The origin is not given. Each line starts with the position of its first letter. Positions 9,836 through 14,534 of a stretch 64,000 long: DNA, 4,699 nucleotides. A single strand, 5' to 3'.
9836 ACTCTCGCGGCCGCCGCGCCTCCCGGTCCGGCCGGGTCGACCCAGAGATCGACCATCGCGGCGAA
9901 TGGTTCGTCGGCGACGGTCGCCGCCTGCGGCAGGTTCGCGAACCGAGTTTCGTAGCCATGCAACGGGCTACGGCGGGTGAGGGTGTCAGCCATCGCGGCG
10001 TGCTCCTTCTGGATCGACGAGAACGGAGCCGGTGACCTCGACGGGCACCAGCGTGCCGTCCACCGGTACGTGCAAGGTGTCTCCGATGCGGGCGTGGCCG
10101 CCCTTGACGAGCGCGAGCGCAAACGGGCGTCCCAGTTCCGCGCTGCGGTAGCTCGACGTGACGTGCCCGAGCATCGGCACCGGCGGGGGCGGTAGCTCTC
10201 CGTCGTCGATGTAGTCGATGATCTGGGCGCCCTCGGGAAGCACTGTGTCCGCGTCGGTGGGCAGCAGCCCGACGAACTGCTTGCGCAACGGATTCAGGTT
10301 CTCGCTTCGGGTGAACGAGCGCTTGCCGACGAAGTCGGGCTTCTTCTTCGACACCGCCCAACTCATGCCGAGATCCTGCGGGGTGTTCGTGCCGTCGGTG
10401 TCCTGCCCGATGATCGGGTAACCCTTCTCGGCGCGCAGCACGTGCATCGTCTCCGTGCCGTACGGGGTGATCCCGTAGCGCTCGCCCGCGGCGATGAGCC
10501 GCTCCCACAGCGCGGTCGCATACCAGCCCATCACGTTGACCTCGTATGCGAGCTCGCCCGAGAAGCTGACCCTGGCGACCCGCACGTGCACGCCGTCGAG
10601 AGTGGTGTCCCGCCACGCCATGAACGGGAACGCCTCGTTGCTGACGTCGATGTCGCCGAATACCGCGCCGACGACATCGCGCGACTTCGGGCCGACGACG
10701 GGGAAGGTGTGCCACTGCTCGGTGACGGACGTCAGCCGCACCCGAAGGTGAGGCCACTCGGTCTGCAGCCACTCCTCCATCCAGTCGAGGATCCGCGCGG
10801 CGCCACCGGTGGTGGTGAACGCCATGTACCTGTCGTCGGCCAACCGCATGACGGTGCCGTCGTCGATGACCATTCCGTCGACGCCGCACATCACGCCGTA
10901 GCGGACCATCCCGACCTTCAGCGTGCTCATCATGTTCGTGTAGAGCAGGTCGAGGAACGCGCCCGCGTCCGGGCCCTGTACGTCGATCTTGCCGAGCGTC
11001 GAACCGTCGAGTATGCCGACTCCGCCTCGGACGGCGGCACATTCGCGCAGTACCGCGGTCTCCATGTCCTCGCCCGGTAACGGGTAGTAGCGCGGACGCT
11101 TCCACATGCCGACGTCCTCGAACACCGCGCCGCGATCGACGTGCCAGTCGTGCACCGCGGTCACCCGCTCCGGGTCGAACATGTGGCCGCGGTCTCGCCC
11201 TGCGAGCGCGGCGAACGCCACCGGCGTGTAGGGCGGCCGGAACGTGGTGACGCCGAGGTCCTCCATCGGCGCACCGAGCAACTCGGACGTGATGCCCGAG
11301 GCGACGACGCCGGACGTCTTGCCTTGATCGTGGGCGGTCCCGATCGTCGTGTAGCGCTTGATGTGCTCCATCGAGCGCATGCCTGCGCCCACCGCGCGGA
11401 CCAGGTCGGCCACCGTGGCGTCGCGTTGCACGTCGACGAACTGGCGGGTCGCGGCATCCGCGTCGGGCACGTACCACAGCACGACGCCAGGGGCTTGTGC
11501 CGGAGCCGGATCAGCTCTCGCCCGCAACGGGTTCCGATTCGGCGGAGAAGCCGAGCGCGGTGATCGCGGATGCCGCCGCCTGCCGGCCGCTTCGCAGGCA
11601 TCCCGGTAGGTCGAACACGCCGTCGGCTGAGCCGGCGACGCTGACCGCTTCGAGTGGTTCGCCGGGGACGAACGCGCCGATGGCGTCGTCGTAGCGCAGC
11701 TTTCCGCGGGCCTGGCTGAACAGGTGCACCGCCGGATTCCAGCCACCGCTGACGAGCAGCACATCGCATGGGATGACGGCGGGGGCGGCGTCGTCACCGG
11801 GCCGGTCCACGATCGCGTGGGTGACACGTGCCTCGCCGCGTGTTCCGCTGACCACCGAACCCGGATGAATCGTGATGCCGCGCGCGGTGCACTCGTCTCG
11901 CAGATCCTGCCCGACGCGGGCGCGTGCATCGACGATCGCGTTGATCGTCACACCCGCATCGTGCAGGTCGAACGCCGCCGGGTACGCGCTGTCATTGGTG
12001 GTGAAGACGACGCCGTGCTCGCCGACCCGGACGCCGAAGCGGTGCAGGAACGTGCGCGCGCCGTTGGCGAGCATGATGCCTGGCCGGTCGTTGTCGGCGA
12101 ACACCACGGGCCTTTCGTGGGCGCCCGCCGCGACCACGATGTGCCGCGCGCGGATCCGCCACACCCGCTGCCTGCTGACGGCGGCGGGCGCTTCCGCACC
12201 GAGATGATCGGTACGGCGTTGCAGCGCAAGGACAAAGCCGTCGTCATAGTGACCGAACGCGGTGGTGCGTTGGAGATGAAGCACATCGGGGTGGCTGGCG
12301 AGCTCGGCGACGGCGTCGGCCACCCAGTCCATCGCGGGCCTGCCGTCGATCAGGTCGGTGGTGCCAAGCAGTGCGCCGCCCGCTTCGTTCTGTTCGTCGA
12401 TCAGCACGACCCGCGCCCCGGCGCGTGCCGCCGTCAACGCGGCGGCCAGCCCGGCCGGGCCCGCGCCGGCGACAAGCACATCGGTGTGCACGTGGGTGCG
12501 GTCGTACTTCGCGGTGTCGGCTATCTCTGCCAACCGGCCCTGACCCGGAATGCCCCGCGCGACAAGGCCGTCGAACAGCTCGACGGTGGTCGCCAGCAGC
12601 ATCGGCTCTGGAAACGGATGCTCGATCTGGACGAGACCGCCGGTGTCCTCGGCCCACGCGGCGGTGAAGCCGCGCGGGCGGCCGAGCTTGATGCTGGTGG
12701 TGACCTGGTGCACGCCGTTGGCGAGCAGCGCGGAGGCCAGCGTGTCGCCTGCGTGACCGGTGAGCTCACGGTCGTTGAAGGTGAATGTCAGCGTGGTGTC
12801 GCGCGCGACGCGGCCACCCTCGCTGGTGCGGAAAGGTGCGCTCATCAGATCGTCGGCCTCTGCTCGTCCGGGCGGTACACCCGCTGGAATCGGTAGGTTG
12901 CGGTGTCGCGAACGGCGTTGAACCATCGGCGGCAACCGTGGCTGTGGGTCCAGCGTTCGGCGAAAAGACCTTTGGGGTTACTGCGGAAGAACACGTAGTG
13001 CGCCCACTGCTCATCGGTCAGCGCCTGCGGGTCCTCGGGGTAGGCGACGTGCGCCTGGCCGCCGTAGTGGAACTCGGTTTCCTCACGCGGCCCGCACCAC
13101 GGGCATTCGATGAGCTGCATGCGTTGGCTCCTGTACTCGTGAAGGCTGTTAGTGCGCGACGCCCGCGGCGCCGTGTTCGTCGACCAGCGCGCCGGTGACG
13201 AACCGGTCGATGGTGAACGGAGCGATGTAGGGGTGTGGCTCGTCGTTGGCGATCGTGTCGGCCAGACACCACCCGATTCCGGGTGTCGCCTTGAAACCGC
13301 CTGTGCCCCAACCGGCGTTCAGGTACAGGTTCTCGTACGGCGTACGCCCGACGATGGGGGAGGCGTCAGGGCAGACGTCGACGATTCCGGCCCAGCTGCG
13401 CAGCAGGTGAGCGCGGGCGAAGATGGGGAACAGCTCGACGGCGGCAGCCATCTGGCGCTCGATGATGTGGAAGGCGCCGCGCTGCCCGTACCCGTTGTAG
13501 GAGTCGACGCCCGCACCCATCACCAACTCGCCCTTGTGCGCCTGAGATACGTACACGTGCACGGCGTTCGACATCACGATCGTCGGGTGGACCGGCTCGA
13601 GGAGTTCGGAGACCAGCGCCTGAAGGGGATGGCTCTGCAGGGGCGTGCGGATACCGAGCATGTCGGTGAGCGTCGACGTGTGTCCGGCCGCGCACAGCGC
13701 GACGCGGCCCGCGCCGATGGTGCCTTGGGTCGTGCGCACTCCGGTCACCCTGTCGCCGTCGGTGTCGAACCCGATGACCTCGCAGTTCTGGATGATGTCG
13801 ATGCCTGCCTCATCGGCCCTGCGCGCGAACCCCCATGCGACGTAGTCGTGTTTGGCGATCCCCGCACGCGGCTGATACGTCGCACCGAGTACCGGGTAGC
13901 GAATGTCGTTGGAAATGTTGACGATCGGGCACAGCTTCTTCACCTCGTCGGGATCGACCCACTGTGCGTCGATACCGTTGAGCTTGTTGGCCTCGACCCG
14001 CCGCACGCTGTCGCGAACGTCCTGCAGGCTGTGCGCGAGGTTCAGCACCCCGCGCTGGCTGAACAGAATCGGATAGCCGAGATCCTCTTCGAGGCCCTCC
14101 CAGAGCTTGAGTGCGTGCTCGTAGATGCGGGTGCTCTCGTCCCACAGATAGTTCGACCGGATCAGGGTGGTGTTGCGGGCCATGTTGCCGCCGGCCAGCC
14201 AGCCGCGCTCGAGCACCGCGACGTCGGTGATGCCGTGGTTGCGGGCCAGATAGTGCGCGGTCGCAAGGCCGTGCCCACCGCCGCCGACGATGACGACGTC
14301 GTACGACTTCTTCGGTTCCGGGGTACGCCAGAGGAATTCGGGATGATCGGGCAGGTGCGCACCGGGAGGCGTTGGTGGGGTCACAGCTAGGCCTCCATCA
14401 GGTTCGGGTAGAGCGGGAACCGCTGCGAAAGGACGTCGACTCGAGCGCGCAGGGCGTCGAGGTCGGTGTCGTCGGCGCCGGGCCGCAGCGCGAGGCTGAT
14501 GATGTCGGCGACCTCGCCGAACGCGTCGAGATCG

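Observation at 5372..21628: Seven intergenic copies of the AT-rich palindrome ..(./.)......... link the betaine/sarcosine/C1 genes into one putative regulon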

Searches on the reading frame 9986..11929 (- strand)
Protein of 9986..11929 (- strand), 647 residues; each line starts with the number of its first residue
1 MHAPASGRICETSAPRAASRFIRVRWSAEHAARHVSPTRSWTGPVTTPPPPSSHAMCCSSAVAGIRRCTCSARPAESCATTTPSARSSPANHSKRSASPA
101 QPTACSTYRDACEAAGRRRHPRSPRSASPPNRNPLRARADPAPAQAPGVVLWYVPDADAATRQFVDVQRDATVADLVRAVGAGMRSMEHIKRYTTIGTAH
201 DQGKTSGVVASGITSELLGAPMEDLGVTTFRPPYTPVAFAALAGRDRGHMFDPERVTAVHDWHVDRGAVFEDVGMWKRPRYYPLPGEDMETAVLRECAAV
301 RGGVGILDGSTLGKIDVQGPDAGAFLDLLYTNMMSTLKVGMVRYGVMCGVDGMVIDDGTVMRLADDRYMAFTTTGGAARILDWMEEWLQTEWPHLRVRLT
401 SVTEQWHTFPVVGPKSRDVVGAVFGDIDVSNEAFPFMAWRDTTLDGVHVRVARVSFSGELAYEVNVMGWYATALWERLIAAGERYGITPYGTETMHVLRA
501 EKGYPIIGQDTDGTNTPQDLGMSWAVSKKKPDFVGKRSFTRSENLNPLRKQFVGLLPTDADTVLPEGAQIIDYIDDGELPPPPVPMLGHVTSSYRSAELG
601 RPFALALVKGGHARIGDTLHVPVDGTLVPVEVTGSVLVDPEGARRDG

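Call 7: search_protein_families(library=pfam, proteins=[window:9986-11929:-])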
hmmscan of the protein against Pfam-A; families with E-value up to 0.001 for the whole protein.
window:9986-11929:- (647 aa): 3 families
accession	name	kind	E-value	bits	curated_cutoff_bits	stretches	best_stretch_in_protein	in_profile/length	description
PF01571.26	GCV_T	-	6.1e-72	242.4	25.6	1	259-525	1-255/255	Aminomethyltransferase folate-binding domain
PF17806.6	SO_alpha_A3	-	5.5e-32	110.4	23.1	1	161-245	2-87/87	Sarcosine oxidase A3 domain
PF08669.17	GCV_T_C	-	1.1e-16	60.9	25.9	1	550-639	1-80/80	Glycine cleavage T-protein C-terminal barrel domain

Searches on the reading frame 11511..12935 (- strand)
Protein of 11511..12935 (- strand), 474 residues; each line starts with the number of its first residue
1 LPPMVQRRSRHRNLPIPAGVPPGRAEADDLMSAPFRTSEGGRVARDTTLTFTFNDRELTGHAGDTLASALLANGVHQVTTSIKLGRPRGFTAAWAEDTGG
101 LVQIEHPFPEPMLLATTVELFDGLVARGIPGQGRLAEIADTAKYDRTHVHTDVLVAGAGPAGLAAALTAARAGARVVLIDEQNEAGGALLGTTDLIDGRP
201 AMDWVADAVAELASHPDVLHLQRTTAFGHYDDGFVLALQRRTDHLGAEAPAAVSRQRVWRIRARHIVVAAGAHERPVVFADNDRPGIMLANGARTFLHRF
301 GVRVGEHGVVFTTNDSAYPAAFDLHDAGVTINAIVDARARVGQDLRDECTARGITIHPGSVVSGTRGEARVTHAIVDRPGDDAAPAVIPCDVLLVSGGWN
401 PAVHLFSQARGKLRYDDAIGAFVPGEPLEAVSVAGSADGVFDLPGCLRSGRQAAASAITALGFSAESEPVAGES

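Call 7: search_protein_families(library=pfam, proteins=[window:11511-12935:-])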
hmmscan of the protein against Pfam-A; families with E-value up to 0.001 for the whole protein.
window:11511-12935:- (474 aa): 11 families
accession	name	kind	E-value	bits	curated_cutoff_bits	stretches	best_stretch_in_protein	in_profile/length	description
PF13510.11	Fer2_4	-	3.1e-18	66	22.8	1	47-127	2-78/82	2Fe-2S iron-sulfur cluster binding domain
PF07992.20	Pyr_redox_2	-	1.9e-12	47.7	26.1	1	152-412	2-250/291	Pyridine nucleotide-disulphide oxidoreductase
PF12831.13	FAD_oxidored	-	1.5e-10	41.4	27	1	152-189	1-38/416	FAD dependent oxidoreductase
PF13450.12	NAD_binding_8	-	2.3e-07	31.4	21.9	1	155-211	1-54/68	NAD(P)-binding Rossmann-like domain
PF00890.30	FAD_binding_2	-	5.5e-07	29.6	20.4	1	152-189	1-38/414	FAD binding domain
PF03486.20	HI0933_like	-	9.6e-07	28.9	50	1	152-190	2-40/244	HI0933-like protein Rossmann domain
PF01266.30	DAO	-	1.6e-06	28.4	27.9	1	152-401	1-207/353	FAD dependent oxidoreductase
PF01946.23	Thi4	-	2.3e-06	27.5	26.2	1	147-189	14-57/235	Thi4 family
PF01494.25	FAD_binding_3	-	8e-06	25.8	22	1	151-184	2-35/349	FAD binding domain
PF01134.28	GIDA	-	9.7e-06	25.3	22.1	1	152-183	1-32/391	Glucose inhibited division protein A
PF13738.12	Pyr_redox_3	-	5.1e-05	23.1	30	0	155-183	2-31/305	Pyridine nucleotide-disulphide oxidoreductase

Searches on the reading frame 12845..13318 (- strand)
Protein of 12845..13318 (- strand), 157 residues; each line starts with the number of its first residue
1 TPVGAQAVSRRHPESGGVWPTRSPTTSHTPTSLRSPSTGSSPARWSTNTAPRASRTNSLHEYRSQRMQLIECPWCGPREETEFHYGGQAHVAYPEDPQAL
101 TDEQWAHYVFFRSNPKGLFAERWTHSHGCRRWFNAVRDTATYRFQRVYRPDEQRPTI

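Call 7: search_protein_families(library=pfam, proteins=[window:12845-13318:-])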
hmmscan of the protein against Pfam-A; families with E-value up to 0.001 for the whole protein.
window:12845-13318:- (157 aa): 1 family
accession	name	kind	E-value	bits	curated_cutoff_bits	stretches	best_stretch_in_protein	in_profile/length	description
PF04267.17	SoxD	-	8.6e-38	128.7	27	1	69-149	1-81/82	Sarcosine oxidase, delta subunit family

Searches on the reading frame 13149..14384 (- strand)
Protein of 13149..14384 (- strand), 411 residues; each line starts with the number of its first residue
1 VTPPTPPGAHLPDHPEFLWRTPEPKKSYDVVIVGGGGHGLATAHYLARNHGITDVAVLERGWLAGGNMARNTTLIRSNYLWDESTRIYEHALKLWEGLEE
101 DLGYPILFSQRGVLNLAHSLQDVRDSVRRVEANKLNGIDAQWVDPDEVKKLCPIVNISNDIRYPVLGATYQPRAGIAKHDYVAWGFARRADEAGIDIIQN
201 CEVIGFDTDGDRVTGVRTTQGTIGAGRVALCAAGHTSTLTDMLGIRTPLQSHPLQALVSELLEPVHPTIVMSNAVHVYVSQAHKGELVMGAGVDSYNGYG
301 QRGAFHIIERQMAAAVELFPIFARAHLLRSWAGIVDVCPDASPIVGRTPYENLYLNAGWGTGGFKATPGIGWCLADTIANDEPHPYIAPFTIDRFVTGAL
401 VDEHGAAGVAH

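Call 7: search_protein_families(library=pfam, proteins=[window:13149-14384:-])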
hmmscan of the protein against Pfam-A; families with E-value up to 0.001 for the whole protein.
window:13149-14384:- (411 aa): 7 families
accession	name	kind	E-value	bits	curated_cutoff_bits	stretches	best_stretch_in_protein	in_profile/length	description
PF01266.30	DAO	-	6.3e-69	233.6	27.9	1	29-376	1-352/353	FAD dependent oxidoreductase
PF13450.12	NAD_binding_8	-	2.3e-06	28.2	21.9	1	32-73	1-40/68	NAD(P)-binding Rossmann-like domain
PF01494.25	FAD_binding_3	-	1.5e-05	24.9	22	1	28-292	2-214/349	FAD binding domain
PF01946.23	Thi4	-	3.4e-05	23.6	26.2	1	28-68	18-57/235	Thi4 family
PF00890.30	FAD_binding_2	-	9.1e-05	22.3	20.4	0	29-69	1-39/414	FAD binding domain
PF12831.13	FAD_oxidored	-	0.00012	21.9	27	0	29-221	1-129/416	FAD dependent oxidoreductase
PF07992.20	Pyr_redox_2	-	0.00013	22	26.1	0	28-68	1-41/291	Pyridine nucleotide-disulphide oxidoreductase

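Call 13: find_related_loci(query=window:13149-14384:-, collection=genome_contigs, flank=10000)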
Query window:13149-14384:- (411 aa) in genome_contigs; peptide patterns used: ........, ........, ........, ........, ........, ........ (x = any residue, [..] = any of these).
600 stretches matched a pattern (row limit reached: there are more); 516 encode a relative of the query (tblastn E <= 1e-3); the best 80 are kept; 80 distinct loci.
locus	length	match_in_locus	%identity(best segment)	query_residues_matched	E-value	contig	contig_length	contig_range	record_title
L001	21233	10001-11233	98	1-411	0e+0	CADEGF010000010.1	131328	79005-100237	MAG: uncultured Mycobacteriaceae bacterium isolate Mycobacteriaceae sp. RBC062 genome assembly, contig: MAG062_10, whole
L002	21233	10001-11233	98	1-411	0e+0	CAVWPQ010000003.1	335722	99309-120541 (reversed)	MAG: uncultured Actinomycetota bacterium isolate MFD05442.bin.3.542 genome assembly, contig: contig_11411, whole genome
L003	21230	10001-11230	95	2-411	0e+0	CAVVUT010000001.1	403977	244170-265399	MAG: uncultured Actinomycetota bacterium isolate MFD03975.bin.1.9 genome assembly, contig: contig_104937, whole genome s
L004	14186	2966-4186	96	5-411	0e+0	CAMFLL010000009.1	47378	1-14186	MAG: uncultured Mycolicibacterium sp. isolate SRR12456169_bin.16_metaWRAP_v1.3_MAG genome assembly, contig: ERZ12289968.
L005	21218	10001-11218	95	6-411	0e+0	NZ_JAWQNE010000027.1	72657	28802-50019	Mycolicibacterium sp. 120270 contig00027, whole genome shotgun sequence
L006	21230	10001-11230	95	2-411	0e+0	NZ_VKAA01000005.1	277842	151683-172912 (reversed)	Mycolicibacterium sp. 018/SC-01/001 NODE_5_length_277842_cov_39.705089, whole genome shotgun sequence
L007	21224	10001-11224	94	4-411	0e+0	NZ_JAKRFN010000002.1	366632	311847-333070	Mycobacterium sp. PSTR-4-N NODE_2_length_366632_cov_25.623765, whole genome shotgun sequence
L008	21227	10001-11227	93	3-411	0e+0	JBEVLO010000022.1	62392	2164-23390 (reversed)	MAG: Mycobacterium sp. isolate T4R2UO.60.metabat2 T4R2UO.60.metabat2_k133_7535163, whole genome shotgun sequence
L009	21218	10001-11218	93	6-411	0e+0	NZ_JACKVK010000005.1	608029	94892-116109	Mycobacterium yunnanensis strain DSM 44838 MYUN-DSM44838DSM44838_contig000005, whole genome shotgun sequence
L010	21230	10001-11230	93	2-411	0e+0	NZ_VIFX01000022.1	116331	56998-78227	Mycolicibacterium hodleri strain B NODE_22_length_116331_cov_11.7076_ID_2973, whole genome shotgun sequence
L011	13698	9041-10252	94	8-411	0e+0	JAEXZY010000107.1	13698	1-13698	MAG: Actinomycetes bacterium isolate OH_HDB_257 k127_1273875, whole genome shotgun sequence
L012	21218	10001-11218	93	6-411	0e+0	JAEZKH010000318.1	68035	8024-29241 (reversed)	MAG: Actinomycetes bacterium isolate OH_CDB_26 k127_629484, whole genome shotgun sequence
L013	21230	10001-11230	93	2-411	0e+0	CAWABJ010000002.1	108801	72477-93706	MAG: uncultured Actinomycetota bacterium isolate MFD04212.bin.1.3 genome assembly, contig: contig_37900, whole genome sh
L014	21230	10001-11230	93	2-411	0e+0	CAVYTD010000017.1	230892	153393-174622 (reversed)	MAG: uncultured Actinomycetota bacterium isolate MFD05567.bin.2.167 genome assembly, contig: contig_28036, whole genome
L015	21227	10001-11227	90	3-411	0e+0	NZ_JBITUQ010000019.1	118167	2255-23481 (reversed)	Rhodococcus sp. NPDC078407 NPDC078407_120_C12.ctg-0019, whole genome shotgun sequence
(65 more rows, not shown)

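Call 57: search_protein_families(library=ncbifam, proteins=[L001:16807-18855:-, L001:14385-14978:+, L001:11432-14392:+], max_evalue=1e-10)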
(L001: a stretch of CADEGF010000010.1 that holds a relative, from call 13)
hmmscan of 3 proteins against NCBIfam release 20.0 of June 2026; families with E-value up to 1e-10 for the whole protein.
L001:16807-18855:- (682 aa): 9 families
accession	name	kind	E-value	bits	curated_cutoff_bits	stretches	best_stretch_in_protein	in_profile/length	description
TIGR03997.1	mycofact_OYE_2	equivalog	2.7e-147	491.9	793.15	1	9-624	2-613/645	mycofactocin system FadH/OYE family oxidoreductase 2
NF045599.1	bili_reduct_long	exception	1.5e-96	324.1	750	1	9-616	1-602/641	bilirubin reductase, long form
NF041087.1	bile_acid_BaiCD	equivalog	4.6e-94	315.8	825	1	9-588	4-574/642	bile acid Fe-S flavoenzyme BaiCD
TIGR03996.1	mycofact_OYE_1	hypoth_equivalog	2.5e-76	257.5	627.9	1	17-619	10-603/633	mycofactocin system FadH/OYE family oxidoreductase 1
NF006101.0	PRK08255.1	equivalog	2.5e-52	178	1078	1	5-336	395-729/768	bifunctional salicylyl-CoA 5-hydroxylase/oxidoreductase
NF045592.1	bili_reduct_N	equivalog_domain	1.3e-44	152.9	425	1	9-369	2-363/363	bilirubin reductase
NF010047.0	PRK13523.1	equivalog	7.2e-43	146.9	431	1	9-335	5-318/339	NADPH dehydrogenase NamA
NF007899.0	PRK10605.1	subfamily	6.7e-23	81.5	403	1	9-339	6-339/365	N-ethylmaleimide reductase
TIGR01316.1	gltA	equivalog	4.9e-11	42.1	471.75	0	387-482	131-227/449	NADPH-dependent glutamate synthase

L001:14385-14978:+ (197 aa): 1 family
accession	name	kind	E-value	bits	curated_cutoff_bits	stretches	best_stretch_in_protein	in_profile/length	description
TIGR01375.1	soxG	subfamily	1e-34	119.6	143.95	1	47-192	10-152/152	sarcosine oxidase subunit gamma family protein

L001:11432-14392:+ (986 aa): 6 families
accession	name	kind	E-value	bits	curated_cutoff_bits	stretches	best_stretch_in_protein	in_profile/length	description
TIGR01372.1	soxA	subfamily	0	1197.3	1164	2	137-985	149-995/996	sarcosine oxidase subunit alpha family protein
NF001567.0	PRK00389.1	subfamily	7.2e-51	173.2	300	1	595-978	5-354/359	glycine cleavage system aminomethyltransferase GcvT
NF053776.1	TmaoDeMthMsil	equivalog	1.7e-47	162.4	1100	1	622-979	408-756/763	trimethylamine N-oxide demethylase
TIGR00528.1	gcvT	equivalog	2.2e-40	138.7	235.85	1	596-977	4-360/362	glycine cleavage system aminomethyltransferase GcvT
NF010093.0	PRK13579.1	equivalog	3e-32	111.8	459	1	596-977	12-364/371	glycine cleavage system aminomethyltransferase GcvT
NF009133.0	PRK12486.1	equivalog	3.4e-21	75.6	410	1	632-972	44-364/369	dimethylsulfoniopropionate demethylase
